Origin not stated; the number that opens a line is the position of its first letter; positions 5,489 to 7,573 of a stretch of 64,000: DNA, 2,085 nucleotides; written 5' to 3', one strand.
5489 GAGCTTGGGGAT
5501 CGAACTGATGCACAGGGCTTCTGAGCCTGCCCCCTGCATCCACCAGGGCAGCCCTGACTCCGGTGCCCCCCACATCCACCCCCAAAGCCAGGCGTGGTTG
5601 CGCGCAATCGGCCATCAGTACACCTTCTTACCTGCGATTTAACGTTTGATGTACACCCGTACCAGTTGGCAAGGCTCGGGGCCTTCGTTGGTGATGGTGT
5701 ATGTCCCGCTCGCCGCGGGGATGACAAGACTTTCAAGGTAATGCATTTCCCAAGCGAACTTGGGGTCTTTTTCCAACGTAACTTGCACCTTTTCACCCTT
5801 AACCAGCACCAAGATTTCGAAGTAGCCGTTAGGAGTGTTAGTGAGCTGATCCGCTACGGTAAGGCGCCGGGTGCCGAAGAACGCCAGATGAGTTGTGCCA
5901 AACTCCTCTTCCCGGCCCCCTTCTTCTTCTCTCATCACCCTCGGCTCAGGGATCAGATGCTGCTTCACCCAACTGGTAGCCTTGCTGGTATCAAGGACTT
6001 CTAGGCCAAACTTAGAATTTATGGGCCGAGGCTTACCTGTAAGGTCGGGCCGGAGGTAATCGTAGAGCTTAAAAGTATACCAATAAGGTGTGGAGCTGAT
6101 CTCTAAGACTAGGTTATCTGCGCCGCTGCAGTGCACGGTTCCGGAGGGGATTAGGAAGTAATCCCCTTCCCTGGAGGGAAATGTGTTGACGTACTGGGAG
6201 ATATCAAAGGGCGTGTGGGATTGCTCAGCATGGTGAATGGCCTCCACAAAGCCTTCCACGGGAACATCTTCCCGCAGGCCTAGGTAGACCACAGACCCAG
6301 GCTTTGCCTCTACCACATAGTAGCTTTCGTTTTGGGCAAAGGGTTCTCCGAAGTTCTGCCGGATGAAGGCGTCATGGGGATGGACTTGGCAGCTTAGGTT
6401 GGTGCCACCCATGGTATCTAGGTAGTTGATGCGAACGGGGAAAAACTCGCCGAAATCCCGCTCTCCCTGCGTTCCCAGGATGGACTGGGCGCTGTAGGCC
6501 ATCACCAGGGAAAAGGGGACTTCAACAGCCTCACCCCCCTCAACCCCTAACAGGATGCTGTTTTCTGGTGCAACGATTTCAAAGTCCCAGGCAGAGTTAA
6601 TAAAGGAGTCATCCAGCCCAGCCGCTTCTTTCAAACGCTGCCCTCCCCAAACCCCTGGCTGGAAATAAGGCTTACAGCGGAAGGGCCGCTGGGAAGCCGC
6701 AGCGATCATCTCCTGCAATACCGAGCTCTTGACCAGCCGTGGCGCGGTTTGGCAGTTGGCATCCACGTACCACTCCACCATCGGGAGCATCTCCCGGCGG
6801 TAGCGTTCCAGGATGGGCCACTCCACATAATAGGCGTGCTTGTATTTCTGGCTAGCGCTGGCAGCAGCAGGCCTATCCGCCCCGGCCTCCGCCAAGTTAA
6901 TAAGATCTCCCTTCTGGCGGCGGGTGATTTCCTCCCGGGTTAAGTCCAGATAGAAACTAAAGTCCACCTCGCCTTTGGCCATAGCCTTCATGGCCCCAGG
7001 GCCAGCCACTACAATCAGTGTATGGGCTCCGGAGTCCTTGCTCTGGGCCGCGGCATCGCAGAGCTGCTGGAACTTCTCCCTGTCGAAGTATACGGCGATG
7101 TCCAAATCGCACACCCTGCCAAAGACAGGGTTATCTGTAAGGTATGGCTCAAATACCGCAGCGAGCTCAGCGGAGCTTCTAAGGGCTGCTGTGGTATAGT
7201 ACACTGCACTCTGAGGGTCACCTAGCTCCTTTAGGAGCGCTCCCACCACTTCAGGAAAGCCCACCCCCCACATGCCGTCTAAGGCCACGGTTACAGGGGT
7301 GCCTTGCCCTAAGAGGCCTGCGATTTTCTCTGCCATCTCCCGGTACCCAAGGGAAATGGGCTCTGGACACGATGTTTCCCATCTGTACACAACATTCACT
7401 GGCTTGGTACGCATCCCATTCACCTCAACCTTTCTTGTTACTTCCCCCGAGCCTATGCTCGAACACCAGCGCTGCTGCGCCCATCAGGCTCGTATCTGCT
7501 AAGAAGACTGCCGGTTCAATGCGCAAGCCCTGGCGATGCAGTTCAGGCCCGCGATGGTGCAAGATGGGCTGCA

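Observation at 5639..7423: Mannose-6-phosphate isomerase with an unexplained ~260-aa N-terminal domain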

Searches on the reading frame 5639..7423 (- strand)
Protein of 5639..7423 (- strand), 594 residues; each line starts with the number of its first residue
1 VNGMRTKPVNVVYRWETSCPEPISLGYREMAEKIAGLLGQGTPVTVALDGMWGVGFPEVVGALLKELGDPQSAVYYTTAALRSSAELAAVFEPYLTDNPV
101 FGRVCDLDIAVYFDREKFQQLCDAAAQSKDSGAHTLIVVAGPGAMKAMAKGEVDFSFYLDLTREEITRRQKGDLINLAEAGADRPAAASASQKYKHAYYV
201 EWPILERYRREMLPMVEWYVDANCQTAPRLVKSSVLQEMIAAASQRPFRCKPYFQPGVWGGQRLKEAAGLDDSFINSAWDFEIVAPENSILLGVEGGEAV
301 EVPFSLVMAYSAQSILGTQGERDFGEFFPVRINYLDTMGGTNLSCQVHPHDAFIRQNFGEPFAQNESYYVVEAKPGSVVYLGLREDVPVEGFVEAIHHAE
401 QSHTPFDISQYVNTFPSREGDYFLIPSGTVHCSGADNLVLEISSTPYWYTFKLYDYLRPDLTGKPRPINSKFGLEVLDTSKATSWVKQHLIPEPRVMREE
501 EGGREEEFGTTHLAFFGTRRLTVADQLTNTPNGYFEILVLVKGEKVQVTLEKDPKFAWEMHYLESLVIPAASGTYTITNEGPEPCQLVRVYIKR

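Call 3: search_protein_families(library=pfam, proteins=[window:5639-7423:-], max_evalue=1)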
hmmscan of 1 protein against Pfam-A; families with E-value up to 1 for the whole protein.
window:5639-7423:- (594 aa): 2 families
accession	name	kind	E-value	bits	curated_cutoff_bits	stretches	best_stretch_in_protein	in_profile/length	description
PF07883.17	Cupin_2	-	0.062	13.5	27.2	0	417-432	40-55/70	Cupin domain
PF21621.3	MPI_cupin_dom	-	0.072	13.5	27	1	514-581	9-72/79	Mannose-6-phosphate isomerase, cupin domain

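Call 4: search_protein_families(library=ncbifam, proteins=[window:5639-7423:-], max_evalue=1)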
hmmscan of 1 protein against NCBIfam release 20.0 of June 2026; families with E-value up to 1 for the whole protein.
window:5639-7423:- (594 aa): 2 families
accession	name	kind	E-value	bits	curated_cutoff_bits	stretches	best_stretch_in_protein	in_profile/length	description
NF000320.3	blaPEN-Bcc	equivalog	0.016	14.6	540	1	119-177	131-191/300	PEN family class A beta-lactamase, Bcc-type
NF041138.1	blaPenB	exception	0.15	11.4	685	1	120-175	144-201/312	PEN-B family class A beta-lactamase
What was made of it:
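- On Class I (type I) phosphomannose isomerase: NCBIfam returns nothing relevant (calls 3, 4).
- Pfam's PMI catalytic-domain model and NCBIfam do not recognise the protein (calls 3, 4), and identity to solved PMIs is only 13-21%. Pfam and NCBIfam PMI models fail (calls 3, 4).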

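Call 5: search_solved_structures(query=window:5639-7423:-, max_evalue=1, show_alignments=2)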
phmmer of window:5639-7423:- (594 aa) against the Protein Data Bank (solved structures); distinct sequences matched with E-value up to 1: 20.
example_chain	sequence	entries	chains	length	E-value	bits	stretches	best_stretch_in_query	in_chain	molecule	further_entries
1qwr_A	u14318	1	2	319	1.2e-10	43.5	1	242-469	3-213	Mannose-6-phosphate isomerase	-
1zx5_A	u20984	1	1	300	2.4e-10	42.5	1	257-455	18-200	mannosephosphate isomerase, putative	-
5hx9_A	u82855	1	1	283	0.036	15.5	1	118-174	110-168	Beta-lactamase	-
2kol_A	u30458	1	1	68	0.19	13.1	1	510-565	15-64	Stromal cell-derived factor 1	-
4lmq_D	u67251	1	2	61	0.37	12.1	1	519-565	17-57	Stromal cell-derived factor 1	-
3gv3_A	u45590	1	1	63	0.38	12.1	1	512-565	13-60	CXCL12 protein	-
6shr_A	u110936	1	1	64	0.42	11.9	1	519-565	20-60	Stromal cell-derived factor 1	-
7ddm_A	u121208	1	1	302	0.42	11.9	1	119-178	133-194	Beta-lactamase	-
2nwg_A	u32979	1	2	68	0.46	11.8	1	513-565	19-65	Stromal cell-derived factor 1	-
5ihv_A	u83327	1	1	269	0.46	11.8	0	118-173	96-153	Beta-lactamase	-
2j7z_A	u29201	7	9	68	0.49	11.7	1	520-565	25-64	STROMAL CELL-DERIVED FACTOR 1 ALPHA | Stromal cell-derived factor 1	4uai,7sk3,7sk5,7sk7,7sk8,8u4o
1qg7_A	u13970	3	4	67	0.51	11.7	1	520-565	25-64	STROMAL CELL-DERIVED FACTOR 1 ALPHA | STROMAL CELL-DERIVED FACTOR-1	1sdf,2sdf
7sk4_B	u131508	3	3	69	0.51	11.6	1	520-565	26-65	Stromal cell-derived factor 1 | SDF-1-beta(3-72)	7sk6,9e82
3hp3_A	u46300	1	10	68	0.53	11.6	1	520-565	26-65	CXCL12 protein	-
2kee_A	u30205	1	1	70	0.53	11.6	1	520-565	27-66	Stromal cell-derived factor 1-alpha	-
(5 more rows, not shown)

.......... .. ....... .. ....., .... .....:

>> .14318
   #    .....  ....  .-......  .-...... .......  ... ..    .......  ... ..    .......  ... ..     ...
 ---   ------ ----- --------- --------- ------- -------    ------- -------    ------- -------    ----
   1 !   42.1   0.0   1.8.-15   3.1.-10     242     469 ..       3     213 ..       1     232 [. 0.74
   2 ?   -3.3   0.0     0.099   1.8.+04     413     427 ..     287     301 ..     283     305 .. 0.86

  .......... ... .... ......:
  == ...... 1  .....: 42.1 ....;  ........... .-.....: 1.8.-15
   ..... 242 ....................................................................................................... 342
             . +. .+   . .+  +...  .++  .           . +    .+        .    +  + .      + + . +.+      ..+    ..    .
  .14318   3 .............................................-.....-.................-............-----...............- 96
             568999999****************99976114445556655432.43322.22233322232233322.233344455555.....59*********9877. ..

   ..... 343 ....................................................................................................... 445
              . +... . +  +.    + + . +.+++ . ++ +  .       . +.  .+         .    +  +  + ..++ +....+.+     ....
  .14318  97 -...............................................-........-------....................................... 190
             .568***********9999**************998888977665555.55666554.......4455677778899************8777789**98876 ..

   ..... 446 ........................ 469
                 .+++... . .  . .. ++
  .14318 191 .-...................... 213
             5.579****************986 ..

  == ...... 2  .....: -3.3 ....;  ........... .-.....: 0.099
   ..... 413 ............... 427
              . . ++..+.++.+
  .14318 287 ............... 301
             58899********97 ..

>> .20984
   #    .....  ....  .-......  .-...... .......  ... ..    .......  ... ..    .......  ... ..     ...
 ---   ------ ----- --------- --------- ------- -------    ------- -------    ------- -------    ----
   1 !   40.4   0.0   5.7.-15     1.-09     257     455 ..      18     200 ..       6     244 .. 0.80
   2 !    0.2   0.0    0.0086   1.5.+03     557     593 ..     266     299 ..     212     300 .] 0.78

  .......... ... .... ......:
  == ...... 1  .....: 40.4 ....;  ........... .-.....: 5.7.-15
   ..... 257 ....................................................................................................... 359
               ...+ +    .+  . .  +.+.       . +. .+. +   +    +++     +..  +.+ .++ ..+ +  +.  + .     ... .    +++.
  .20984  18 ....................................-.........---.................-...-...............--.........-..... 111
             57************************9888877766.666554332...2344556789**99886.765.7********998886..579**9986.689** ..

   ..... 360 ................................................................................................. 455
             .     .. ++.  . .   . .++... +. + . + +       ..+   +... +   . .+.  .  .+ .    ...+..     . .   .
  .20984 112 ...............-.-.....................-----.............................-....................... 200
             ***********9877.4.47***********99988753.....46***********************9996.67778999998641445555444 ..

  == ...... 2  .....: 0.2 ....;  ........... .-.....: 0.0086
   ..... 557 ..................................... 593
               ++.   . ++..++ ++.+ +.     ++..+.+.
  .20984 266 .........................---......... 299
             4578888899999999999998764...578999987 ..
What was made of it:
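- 5639..6700 (-): Class I PMI (double cupin) domain, residues 242-594, plus the stop codon. phmmer to 1qwr E 1.2e-10 and 1zx5 E 2.4e-10 (call 5).
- Closest known: Short bacterial class I PMIs. Different: It also carries extra residues that are 100% conserved in this family (R331, R520, E564); at position 331, 1QWR has Leu (call 5).
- Checked: The PMI fold starts at ~242: residue 3 of B. subtilis PMI 1QWR aligns to residue 242 (call 5).
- phmmer matches 1qwr and 1zx5 at E ~1e-10 (call 5).
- Tried and rejected: The weak beta-lactamase and CXCL12 matches are chance (calls 3, 4, 5).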

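Call 6: find_homologous_proteins(query=window:5639-7423:-)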
Query window:5639-7423:- (594 aa): 948 proteins with E <= 0.001 among 8000 candidates; the best 120 are listed.
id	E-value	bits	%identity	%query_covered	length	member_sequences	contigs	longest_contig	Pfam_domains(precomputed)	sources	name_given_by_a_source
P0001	0.0e+0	1019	100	74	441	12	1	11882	-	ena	-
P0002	4.7e-297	1004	73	99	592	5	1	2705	-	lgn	-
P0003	5.9e-196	670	53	99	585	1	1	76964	-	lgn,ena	-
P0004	8.8e-179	614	51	96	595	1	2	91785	-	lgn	-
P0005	1.9e-171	589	51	93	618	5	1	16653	-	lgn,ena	-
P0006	4.1e-171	588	48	96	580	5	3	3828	-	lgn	-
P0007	4.7e-170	585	47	99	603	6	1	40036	-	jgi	jgi:mannose-6-phosphate isomerase class I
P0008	7.1e-170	584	47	99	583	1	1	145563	-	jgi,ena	-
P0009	5.5e-168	578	47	99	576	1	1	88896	-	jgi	jgi:mannose-6-phosphate isomerase class I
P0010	1.9e-166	573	48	94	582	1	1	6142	-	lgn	-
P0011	5.9e-166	571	47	97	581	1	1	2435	-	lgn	-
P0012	8.1e-166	571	48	95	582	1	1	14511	-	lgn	-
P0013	1.5e-165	570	49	92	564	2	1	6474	-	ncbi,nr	ncbi:MAG TPA: class I mannose-6-phosphate isomerase [Symbiobacteriaceae bacterium]|nr:class I mannos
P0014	1.8e-165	570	49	94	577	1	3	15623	-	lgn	-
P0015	1.0e-164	567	46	96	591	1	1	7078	-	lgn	-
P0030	3.4e-135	470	40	98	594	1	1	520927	-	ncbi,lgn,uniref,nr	ncbi:mannose-6-phosphate isomerase class I [Bacillus niacini]|uniref:Mannose-6-phosphate isomerase c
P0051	2.4e-130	454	40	99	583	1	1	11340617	-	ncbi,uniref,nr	ncbi:hypothetical protein EPA93_46210 [Ktedonosporobacter rubrisoli]|uniref:Mannose-6-phosphate isom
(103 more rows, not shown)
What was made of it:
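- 948 or more hits at similar length (call 6).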

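Call 17: find_encoding_contigs(protein=P0030, flank=8000, max_places=2)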
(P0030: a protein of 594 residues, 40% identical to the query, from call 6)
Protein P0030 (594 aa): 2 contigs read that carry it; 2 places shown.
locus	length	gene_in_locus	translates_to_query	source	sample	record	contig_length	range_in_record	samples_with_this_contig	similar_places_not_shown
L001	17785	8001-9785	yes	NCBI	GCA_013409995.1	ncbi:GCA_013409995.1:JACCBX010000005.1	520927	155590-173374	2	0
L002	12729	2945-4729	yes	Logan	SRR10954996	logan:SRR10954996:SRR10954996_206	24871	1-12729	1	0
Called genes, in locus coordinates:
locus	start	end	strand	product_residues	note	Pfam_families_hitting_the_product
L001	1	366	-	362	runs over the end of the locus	PF02378:PTS_EIIC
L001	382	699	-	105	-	PF02302:PTS_IIB, PF25554:PTS_EIIB_BC_N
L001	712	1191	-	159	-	PF00359:PTS_EIIA_2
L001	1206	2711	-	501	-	PF08220:HTH_DeoR (weak), PF08279:HTH_11, PF00874:PRD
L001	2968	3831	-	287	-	PF00480:ROK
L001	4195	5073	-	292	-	PF01263:Aldose_epim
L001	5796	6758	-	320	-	PF00480:ROK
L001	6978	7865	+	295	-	PF02311:AraC_binding, PF06339:Ectoine_synth (faint), PF07883:Cupin_2 (weak), PF00165:HTH_AraC, PF12833:HTH_18, PF00165:HTH_AraC (weak)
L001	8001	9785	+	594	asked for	-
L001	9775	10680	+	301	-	PF00480:ROK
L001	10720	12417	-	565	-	PF00128:Alpha-amylase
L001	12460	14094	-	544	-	PF22422:MGH1-like_GH, PF01204:Trehalase, PF03200:Glyco_hydro_63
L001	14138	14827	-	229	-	PF00657:Lipase_GDSL, PF13472:Lipase_GDSL_2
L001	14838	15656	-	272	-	PF00528:BPD_transp_1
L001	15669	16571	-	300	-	PF00528:BPD_transp_1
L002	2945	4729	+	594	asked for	-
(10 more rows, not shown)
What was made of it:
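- The Neobacillus loci are next to GH63-like and GH13 genes rather than GH38 (call 17).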

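Call 18: find_encoding_contigs(protein=P0051, flank=8000, max_places=2)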
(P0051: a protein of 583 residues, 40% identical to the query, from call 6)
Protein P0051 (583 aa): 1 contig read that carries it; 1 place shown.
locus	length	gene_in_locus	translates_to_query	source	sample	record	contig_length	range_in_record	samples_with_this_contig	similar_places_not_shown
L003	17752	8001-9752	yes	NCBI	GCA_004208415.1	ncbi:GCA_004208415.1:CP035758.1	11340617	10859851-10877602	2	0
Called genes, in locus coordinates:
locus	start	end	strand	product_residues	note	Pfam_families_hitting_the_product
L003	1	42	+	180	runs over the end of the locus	PF12728:HTH_17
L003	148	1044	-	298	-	PF00528:BPD_transp_1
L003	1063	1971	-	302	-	PF00528:BPD_transp_1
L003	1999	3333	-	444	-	PF01547:SBP_bac_1, PF13416:SBP_bac_8, PF13531:SBP_bac_11 (weak)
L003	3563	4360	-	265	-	PF00392:GntR, PF07702:UTRA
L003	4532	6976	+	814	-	PF01074:Glyco_hydro_38N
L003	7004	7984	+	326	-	PF00480:ROK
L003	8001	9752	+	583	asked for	-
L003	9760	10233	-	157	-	-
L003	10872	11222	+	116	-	-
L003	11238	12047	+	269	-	-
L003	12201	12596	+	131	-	-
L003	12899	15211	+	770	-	PF07730:HisKA_3, PF02518:HATPase_c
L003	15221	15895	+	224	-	PF00072:Response_reg, PF00196:GerE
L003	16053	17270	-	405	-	PF13088:BNR_2 (faint), PF02012:BNR (faint), PF15902:Sortilin-Vps10 (weak), PF14870:PSII_BNR (weak)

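Call 19: find_encoding_contigs(protein=P0008, flank=8000, max_places=2)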
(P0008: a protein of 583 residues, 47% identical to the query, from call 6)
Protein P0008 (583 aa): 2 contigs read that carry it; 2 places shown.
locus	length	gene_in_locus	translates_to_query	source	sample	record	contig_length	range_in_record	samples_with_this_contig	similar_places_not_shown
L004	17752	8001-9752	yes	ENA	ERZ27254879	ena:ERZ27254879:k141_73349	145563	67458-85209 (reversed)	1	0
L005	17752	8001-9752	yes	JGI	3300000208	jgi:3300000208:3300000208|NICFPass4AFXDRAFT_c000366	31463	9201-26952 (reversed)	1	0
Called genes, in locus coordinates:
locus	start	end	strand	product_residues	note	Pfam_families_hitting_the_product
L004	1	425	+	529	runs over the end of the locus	PF01425:Amidase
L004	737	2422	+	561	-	PF00916:Sulfate_transp, PF01740:STAS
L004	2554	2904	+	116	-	PF09966:DUF2200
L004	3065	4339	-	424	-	PF01547:SBP_bac_1, PF13416:SBP_bac_8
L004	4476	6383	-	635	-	PF07602:DUF1565 (faint), PF22842:Pel9A-like_beta_helix, PF21258:Glyco_hydro_120_ins, PF05048:NosD (weak), PF13229:Beta_helix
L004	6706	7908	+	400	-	PF00480:ROK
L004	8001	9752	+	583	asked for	-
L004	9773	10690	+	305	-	PF00480:ROK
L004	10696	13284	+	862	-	PF01074:Glyco_hydro_38N, PF17677:Glyco_hydro38C2 (weak)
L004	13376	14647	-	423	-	PF01547:SBP_bac_1, PF13416:SBP_bac_8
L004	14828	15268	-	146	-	PF00293:NUDIX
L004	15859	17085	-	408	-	PF01547:SBP_bac_1, PF13416:SBP_bac_8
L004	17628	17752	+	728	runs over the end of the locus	PF02743:dCache_1, PF00672:HAMP, PF00015:MCPsignal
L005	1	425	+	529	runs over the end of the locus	PF01425:Amidase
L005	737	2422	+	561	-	PF00916:Sulfate_transp, PF01740:STAS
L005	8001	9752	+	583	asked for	-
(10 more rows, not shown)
